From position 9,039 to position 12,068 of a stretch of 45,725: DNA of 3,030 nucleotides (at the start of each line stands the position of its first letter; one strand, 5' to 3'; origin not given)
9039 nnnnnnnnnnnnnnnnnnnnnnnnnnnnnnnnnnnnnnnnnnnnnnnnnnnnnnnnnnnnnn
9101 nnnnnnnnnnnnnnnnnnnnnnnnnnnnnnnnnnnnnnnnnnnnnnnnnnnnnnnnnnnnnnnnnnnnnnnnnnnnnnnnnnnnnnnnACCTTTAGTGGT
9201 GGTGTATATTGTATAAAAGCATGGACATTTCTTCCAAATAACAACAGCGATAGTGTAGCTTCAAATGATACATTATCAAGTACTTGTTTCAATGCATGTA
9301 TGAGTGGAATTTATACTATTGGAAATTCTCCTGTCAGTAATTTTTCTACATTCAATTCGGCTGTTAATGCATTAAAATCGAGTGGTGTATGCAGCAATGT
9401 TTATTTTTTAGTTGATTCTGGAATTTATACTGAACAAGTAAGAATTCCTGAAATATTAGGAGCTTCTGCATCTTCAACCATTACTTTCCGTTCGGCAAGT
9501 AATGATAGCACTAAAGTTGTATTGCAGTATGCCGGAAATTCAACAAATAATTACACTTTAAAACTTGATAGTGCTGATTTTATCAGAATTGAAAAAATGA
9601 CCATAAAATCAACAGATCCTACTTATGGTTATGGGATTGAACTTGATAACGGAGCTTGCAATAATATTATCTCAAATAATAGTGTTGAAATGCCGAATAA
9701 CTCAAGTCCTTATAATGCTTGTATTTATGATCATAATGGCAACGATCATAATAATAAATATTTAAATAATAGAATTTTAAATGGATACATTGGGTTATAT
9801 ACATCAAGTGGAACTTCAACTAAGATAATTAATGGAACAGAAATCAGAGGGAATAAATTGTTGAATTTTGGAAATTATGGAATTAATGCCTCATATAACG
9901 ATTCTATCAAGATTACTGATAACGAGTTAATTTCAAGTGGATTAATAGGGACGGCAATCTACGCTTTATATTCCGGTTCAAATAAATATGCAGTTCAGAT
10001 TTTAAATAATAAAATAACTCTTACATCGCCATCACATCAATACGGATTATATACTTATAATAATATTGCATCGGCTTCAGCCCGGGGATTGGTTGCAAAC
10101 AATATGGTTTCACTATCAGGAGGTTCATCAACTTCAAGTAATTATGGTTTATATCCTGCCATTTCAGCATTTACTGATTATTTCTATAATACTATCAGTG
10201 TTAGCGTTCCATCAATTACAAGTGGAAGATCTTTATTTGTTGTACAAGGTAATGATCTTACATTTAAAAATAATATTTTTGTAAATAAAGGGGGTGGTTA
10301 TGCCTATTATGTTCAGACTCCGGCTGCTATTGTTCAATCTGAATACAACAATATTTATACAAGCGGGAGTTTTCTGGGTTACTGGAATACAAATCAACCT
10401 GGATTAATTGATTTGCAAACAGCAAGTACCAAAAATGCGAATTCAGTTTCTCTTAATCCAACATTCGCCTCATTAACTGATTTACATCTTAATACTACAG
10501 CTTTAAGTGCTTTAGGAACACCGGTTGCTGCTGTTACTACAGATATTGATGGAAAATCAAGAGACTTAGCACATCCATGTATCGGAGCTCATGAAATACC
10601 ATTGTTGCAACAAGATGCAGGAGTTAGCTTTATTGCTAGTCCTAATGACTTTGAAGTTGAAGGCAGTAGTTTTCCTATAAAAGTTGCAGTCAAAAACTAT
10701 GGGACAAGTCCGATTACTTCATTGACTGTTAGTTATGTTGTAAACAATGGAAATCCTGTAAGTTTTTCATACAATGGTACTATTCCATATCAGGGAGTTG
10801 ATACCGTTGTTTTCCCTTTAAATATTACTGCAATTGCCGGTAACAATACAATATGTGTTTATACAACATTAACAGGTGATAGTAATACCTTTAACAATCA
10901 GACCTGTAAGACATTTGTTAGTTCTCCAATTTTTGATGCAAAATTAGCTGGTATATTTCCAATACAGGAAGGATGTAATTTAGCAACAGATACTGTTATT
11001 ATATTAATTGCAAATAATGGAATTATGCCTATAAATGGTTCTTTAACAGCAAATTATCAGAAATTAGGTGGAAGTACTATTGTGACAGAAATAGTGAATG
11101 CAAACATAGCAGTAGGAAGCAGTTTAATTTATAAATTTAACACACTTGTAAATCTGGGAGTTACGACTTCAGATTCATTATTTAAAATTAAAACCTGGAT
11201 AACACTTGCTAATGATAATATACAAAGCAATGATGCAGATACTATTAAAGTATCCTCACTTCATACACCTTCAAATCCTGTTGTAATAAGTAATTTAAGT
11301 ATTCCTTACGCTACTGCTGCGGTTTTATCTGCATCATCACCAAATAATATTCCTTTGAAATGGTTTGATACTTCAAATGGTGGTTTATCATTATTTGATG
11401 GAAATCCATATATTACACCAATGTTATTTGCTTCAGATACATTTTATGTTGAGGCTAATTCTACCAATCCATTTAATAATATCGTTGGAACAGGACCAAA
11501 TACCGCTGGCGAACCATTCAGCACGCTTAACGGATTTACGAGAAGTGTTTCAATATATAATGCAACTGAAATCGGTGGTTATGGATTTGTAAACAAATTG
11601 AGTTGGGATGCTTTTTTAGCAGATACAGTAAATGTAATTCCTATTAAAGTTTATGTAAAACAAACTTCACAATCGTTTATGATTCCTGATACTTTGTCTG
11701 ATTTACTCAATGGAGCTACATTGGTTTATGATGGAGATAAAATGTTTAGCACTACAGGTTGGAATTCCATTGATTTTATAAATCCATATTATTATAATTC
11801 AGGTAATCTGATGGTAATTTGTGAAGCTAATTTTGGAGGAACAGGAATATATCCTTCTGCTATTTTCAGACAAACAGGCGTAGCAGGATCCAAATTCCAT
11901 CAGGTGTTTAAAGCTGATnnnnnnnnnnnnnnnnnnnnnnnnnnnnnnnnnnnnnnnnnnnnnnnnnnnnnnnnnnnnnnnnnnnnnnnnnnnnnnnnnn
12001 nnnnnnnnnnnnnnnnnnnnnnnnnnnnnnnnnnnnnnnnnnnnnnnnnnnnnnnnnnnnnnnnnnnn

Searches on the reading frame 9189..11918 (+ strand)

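Call 91: search_protein_families(library=pfam, proteins=[window:9189-11918:+], max_evalue=0.01)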
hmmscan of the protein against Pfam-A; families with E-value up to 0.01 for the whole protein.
window:9189-11918:+ (910 aa): 1 family
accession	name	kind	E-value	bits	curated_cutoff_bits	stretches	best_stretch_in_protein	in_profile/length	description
PF19081.6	Ig_7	-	2.4e-10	41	27.3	1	694-760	1-68/84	Ig-like domain CHU_C associated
